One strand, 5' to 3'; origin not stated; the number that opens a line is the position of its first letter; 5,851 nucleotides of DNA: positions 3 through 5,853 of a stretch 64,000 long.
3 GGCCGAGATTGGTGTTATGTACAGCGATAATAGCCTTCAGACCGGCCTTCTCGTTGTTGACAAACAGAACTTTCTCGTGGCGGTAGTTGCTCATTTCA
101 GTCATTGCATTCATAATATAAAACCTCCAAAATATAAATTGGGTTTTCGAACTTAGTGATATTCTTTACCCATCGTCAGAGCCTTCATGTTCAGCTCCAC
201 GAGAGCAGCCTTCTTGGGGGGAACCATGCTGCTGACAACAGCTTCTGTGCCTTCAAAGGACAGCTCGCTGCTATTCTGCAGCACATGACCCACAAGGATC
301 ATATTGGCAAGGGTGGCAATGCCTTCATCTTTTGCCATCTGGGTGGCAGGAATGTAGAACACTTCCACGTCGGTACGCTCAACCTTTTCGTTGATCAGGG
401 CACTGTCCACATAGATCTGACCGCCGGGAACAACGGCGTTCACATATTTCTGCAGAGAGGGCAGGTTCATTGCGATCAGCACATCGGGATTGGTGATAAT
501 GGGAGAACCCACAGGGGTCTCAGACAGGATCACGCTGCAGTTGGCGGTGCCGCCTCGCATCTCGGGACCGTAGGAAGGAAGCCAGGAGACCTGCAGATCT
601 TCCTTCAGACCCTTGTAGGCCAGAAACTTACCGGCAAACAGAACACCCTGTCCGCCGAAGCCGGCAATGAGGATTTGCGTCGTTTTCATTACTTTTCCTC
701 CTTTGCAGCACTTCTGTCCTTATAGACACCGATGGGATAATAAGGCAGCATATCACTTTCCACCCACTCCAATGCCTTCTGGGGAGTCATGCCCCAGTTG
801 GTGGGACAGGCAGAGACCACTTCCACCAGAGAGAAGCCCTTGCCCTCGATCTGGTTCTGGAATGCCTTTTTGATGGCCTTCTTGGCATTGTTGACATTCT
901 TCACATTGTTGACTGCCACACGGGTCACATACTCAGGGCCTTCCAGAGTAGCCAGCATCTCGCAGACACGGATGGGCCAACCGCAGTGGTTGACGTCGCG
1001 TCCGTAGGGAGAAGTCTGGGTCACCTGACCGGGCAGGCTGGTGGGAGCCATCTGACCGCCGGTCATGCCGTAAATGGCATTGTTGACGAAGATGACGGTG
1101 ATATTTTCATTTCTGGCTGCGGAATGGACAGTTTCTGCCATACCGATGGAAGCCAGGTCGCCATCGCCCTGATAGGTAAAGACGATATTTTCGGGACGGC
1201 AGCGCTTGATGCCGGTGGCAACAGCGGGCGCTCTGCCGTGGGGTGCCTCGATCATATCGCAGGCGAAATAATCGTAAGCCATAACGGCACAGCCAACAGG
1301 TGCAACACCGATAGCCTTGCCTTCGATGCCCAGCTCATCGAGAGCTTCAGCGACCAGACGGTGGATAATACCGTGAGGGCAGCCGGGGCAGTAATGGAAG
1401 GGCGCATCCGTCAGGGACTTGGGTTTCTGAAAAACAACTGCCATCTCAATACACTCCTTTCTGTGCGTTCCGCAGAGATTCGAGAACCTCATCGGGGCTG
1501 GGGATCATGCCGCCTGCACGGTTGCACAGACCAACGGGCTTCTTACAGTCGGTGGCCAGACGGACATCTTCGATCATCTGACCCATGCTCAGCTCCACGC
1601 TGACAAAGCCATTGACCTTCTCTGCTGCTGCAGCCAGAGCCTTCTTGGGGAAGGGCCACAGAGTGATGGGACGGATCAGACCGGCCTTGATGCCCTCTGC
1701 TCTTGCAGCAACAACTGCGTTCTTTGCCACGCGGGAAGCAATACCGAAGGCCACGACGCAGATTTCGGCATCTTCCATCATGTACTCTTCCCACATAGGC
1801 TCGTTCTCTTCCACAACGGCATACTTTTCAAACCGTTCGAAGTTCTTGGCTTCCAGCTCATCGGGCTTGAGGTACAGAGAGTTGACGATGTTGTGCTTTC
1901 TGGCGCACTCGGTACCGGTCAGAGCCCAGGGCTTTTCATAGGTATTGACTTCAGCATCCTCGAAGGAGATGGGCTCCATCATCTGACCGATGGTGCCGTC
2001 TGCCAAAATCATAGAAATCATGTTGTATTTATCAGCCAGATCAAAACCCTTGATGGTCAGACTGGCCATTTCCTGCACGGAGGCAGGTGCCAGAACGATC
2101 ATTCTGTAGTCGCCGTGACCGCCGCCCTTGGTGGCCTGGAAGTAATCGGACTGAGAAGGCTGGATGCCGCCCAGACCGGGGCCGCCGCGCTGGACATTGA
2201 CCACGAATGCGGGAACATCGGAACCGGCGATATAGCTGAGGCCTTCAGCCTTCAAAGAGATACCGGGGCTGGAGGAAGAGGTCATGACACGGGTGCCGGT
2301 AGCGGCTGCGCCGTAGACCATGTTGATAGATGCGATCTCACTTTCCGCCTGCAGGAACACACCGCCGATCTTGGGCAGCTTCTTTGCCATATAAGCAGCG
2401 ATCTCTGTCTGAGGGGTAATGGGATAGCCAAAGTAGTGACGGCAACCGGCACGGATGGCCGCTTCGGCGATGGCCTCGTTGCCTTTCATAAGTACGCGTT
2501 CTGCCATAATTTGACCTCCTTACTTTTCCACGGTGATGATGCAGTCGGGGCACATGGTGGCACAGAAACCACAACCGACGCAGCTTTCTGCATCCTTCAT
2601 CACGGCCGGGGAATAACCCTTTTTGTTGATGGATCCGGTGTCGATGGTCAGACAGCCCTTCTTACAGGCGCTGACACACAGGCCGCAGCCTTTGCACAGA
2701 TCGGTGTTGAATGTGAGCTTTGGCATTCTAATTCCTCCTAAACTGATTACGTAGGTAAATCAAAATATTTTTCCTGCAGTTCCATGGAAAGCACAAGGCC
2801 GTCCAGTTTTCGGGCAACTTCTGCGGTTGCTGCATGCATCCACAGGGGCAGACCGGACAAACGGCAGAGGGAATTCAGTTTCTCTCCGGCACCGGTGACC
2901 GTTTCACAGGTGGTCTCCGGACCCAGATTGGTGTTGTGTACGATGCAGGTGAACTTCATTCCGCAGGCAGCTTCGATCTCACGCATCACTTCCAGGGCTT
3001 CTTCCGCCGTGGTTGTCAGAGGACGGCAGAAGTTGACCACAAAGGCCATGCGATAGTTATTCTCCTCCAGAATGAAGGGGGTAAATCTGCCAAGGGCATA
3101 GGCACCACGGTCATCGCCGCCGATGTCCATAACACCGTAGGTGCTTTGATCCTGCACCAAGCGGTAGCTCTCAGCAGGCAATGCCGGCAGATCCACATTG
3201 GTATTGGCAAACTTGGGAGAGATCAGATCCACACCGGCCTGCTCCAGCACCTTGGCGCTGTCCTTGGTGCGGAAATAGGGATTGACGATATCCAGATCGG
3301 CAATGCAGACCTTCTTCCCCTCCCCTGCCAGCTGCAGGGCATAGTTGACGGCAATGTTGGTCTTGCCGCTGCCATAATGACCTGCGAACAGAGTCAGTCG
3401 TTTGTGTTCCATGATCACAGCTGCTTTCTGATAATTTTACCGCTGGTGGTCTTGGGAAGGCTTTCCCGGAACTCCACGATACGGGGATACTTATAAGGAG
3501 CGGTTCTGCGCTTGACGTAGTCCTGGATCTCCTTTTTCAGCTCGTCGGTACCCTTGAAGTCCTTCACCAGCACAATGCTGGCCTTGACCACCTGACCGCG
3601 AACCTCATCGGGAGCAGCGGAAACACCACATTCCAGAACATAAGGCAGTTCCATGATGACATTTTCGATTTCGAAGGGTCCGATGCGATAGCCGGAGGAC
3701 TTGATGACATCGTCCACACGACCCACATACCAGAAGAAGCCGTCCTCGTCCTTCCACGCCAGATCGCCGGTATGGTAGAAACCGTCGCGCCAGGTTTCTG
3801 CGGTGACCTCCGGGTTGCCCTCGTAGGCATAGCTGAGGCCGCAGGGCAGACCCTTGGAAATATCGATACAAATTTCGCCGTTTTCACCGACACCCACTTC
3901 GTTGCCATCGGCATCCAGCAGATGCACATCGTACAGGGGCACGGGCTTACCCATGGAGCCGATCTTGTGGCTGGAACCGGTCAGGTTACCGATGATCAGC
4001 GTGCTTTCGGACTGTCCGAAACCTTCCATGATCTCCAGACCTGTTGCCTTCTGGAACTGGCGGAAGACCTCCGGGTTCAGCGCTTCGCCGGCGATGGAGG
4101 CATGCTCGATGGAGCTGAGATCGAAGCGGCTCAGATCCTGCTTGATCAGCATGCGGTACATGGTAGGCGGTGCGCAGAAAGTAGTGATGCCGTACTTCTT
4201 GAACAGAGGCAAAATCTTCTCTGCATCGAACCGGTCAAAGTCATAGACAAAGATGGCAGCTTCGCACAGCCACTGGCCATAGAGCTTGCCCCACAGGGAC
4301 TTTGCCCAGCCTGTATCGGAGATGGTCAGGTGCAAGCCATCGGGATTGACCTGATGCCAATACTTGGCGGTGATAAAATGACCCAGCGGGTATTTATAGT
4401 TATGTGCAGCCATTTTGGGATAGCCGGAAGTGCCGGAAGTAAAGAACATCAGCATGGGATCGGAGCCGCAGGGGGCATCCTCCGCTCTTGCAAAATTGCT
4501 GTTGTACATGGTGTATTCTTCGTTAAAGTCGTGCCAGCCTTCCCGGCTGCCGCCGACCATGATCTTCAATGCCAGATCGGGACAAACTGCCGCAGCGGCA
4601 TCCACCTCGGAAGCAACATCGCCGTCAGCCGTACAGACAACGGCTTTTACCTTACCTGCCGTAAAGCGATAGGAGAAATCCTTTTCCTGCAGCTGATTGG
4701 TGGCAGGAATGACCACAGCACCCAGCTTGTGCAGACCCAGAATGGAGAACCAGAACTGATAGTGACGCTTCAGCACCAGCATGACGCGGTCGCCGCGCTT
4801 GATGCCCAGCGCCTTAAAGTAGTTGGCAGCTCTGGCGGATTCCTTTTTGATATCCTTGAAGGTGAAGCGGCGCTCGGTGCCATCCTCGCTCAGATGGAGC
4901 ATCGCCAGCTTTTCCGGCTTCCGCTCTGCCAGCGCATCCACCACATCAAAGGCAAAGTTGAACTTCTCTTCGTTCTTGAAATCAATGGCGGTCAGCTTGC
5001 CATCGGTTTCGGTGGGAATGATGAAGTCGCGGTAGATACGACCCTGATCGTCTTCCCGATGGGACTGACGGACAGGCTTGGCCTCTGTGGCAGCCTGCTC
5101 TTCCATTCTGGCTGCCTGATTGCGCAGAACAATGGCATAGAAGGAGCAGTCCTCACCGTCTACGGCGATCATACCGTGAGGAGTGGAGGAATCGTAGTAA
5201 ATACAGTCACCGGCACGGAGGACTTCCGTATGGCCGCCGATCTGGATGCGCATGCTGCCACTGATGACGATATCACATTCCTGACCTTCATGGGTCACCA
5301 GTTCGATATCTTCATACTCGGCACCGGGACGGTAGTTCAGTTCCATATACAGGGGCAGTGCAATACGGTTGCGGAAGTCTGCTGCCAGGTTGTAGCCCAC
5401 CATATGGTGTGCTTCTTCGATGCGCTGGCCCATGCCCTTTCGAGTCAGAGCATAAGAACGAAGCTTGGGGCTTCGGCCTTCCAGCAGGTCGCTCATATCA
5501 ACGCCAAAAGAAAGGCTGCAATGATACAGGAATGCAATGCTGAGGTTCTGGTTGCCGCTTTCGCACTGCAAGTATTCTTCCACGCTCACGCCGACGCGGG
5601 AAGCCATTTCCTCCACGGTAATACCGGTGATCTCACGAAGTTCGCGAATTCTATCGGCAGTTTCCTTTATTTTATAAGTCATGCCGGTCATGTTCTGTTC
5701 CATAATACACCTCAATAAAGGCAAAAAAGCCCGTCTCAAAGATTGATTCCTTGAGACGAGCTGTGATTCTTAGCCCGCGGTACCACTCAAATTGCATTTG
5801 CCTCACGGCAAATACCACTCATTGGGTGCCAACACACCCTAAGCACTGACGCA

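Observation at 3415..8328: Two tandem paralogous synthetases each carry a complete XRE-HTH + cupin one-component-regulator module fused to the catalytic domain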

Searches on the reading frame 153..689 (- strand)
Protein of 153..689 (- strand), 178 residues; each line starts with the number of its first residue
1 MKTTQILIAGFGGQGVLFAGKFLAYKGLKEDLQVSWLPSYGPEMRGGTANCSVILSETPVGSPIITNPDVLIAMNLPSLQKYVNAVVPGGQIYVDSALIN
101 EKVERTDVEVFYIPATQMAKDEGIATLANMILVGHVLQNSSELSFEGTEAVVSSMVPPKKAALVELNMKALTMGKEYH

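Call 53: search_protein_families(library=pfam, proteins=[window:153-689:-], max_evalue=0.001)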
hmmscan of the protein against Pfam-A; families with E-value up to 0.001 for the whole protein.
window:153-689:- (178 aa): 1 family
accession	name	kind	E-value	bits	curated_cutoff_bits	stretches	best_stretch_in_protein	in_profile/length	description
PF01558.24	POR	-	4.4e-35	121.8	27.4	1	12-175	1-172/173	Pyruvate ferredoxin/flavodoxin oxidoreductase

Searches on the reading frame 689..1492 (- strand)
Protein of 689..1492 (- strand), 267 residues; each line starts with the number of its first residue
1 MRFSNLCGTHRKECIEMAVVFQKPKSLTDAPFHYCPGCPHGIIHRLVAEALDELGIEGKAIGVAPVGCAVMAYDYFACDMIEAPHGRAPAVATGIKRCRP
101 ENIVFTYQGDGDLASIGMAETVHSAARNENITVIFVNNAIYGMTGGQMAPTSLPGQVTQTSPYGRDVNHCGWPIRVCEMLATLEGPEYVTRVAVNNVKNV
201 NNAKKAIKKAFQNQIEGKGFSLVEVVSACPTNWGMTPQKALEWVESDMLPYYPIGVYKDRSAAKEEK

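Call 53: search_protein_families(library=pfam, proteins=[window:689-1492:-], max_evalue=0.001)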
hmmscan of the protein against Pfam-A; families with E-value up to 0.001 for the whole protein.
window:689-1492:- (267 aa): 1 family
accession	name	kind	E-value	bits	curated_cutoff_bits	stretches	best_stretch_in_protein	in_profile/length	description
PF02775.26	TPP_enzyme_C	-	3.7e-21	75.9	21.9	1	67-225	3-151/151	Thiamine pyrophosphate enzyme, C-terminal TPP binding domain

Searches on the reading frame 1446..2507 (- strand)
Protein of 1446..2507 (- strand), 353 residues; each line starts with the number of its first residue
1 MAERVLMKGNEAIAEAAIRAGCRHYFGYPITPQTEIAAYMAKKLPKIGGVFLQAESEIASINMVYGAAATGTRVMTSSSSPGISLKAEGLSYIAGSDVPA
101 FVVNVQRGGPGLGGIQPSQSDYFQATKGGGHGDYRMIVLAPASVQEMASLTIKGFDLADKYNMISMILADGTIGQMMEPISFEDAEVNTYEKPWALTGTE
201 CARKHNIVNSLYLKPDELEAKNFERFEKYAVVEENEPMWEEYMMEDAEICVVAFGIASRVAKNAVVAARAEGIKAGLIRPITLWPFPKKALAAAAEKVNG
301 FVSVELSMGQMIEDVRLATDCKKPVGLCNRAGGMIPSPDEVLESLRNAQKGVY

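Call 53: search_protein_families(library=pfam, proteins=[window:1446-2507:-], max_evalue=0.001)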
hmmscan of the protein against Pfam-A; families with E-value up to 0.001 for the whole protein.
window:1446-2507:- (353 aa): 3 families
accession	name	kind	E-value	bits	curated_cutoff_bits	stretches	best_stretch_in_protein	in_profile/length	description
PF01855.24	POR_N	-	3e-48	165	27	1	15-189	1-174/231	Pyruvate flavodoxin/ferredoxin oxidoreductase, thiamine diP-bdg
PF17147.9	PFOR_II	-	1.1e-24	87.1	27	1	247-341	1-102/102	Pyruvate:ferredoxin oxidoreductase core domain II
PF02780.25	Transketolase_C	-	7.3e-07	29.6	25.9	1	245-305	8-68/124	Transketolase, C-terminal domain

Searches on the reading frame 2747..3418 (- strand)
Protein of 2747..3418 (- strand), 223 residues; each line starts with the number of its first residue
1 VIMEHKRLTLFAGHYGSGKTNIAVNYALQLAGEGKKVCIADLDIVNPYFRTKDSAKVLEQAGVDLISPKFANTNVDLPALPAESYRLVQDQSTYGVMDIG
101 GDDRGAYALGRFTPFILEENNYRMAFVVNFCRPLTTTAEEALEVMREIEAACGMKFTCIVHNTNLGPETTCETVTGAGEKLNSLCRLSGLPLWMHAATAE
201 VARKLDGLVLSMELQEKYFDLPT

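Call 53: search_protein_families(library=pfam, proteins=[window:2747-3418:-], max_evalue=0.001)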
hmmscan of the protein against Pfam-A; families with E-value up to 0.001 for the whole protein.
window:2747-3418:- (223 aa): 2 families
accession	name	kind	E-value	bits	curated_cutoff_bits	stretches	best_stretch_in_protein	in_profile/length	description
PF10609.15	ParA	-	4.3e-05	23.5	27.1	1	8-47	6-45/246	NUBPL iron-transfer P-loop NTPase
PF01656.29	CbiA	-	0.0002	21.8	25.4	1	16-105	9-54/125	CobQ/CobB/MinD/ParA nucleotide binding domain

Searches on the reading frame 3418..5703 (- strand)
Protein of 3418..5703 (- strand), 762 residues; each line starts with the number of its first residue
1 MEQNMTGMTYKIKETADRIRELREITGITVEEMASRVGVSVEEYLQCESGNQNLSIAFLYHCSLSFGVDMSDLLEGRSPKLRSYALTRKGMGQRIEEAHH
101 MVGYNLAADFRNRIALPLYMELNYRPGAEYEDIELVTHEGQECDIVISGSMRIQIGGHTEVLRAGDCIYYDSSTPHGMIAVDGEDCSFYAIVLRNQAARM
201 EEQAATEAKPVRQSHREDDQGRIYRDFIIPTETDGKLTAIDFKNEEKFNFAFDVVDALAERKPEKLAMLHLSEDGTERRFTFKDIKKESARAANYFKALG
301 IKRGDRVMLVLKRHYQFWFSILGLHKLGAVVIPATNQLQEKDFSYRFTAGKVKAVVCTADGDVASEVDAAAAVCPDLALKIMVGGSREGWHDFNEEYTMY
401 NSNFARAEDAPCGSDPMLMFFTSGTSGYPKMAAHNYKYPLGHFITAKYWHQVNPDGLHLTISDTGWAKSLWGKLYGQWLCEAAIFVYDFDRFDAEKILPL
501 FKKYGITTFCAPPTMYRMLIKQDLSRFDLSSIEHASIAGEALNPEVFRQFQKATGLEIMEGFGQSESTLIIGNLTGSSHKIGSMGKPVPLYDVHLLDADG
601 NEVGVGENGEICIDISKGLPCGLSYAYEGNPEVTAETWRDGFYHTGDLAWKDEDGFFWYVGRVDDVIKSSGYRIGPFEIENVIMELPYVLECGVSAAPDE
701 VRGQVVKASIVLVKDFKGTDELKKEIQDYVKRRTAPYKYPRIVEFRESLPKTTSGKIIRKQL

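Call 6: search_protein_families(library=pfam, proteins=[window:3418-5703:-], max_evalue=0.01)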
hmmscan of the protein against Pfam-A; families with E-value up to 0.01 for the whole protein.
seq(762 aa): 7 families
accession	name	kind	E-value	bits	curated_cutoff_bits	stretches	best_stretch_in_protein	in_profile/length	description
PF00501.34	AMP-binding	-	2.2e-59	201.6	29.9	1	258-613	4-374/384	AMP-binding enzyme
PF13193.12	AMP-binding_C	-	6e-20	72.4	24.5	1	678-756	1-76/76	AMP-binding enzyme C-terminal domain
PF07883.17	Cupin_2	-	2.6e-12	46.7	27.2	1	134-191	12-69/70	Cupin domain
PF12844.13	HTH_19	-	2.1e-08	34.4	30.2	1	18-76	3-61/64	Helix-turn-helix domain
PF13560.12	HTH_31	-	5.8e-05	23.8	27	1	16-57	3-45/64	Helix-turn-helix domain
PF01381.28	HTH_3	-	0.00063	20.2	23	1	19-73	1-55/55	Helix-turn-helix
PF02311.25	AraC_binding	-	0.0073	16.5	21.1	0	145-200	28-83/135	AraC-like ligand binding domain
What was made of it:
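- On XRE-cupin transcription factors: Pfam HTH_19 at 34.4 bits (A) and HTH_3 at 24.0 bits (B), both above cutoff (call 6).
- HTH_3/HTH_19 models score above the Pfam cutoff (call 6).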

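Call 7: search_protein_families(library=ncbifam, proteins=[window:3418-5703:-], max_evalue=0.001)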
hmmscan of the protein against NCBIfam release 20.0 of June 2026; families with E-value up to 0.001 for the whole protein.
seq(762 aa): 103 families (the best 25 are shown)
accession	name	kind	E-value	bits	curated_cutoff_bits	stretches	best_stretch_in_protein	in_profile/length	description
NF047394.1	AcylCoAsynMbcS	equivalog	4e-129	431.6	850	1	246-762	10-516/525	acyl-CoA synthetase MbcS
NF003313.0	PRK04319.1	equivalog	4e-107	358.8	729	1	238-761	33-556/574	acetate--CoA ligase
NF004837.0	PRK06187.1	subfamily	3.6e-81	273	476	1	276-762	30-518/531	long-chain-fatty-acid--CoA ligase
TIGR02188.1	Ac_CoA_lig_AcsA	equivalog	1.1e-69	235.4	724.95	1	239-760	47-599/629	acetate--CoA ligase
TIGR02262.1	benz_CoA_lig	subfamily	2.2e-68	231.2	375.25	1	246-761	1-504/508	benzoate-CoA ligase family protein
NF006181.0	PRK08314.1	subfamily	8.7e-68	228.9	705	1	252-762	27-550/563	long-chain-fatty-acid--CoA ligase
NF001208.0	PRK00174.1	subfamily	3.4e-67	227.2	657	1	240-760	69-614/649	acetate--CoA ligase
NF006182.0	PRK08316.1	subfamily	1.6e-64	218.3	663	1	253-762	15-513/523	fatty acyl-CoA synthetase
NF005947.1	PRK08008.1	equivalog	7e-60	203.1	651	1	254-762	12-517/518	crotonobetaine/carnitine-CoA ligase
NF004808.0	PRK06155.1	equivalog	1.6e-58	198.3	722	1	245-762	13-518/542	ATP-dependent acyl-CoA ligase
NF005676.0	PRK07470.1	equivalog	6.9e-58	196.6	774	1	254-761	25-524/544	acyl-CoA synthetase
NF005714.0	PRK07529.1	subfamily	1.7e-57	195.1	632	2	500-762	308-572/640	acyl-CoA synthetase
NF005463.0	PRK07059.1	subfamily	1.3e-55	188.9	869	2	497-762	293-552/557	long-chain-fatty-acid--CoA ligase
NF007815.0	PRK10524.1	equivalog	6.7e-55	186.8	955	1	246-761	50-598/629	propionate--CoA ligase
NF005220.0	PRK06710.1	equivalog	1.3e-54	185.3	1116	2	415-761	207-548/563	long-chain-fatty-acid--CoA ligase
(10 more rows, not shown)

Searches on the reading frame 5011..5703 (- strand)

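Call 29: search_protein_families(library=ncbifam, proteins=[window:5011-5703:-], max_evalue=0.01)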
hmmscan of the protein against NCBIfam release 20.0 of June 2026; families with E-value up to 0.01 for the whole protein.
window:5011-5703:- (231 aa): 6 families
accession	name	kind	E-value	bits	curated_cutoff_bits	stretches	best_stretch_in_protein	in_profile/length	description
NF006015.0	PRK08154.1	subfamily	5.1e-09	35.7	204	1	12-108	28-124/314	anaerobic benzoate catabolism transcriptional regulator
NF007408.0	PRK09943.1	equivalog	4.5e-08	32.9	211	1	15-186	8-174/185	HTH-type transcriptional regulator PuuR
NF047948.1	male_kill_WMK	equivalog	4.5e-05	23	300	1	11-76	159-224/300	WO male-killing family protein Wmk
NF041951.1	phage_RstR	subfamily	0.00025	21.3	80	1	15-74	3-62/108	RstR family transcriptional repressor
TIGR02451.1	anti_sig_ChrR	subfamily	0.0021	17.9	124.5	1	133-191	141-195/216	ChrR family anti-sigma-E factor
NF007481.0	PRK10072.1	equivalog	0.0045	17.4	110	0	14-50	33-69/96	HTH-type transcriptional regulator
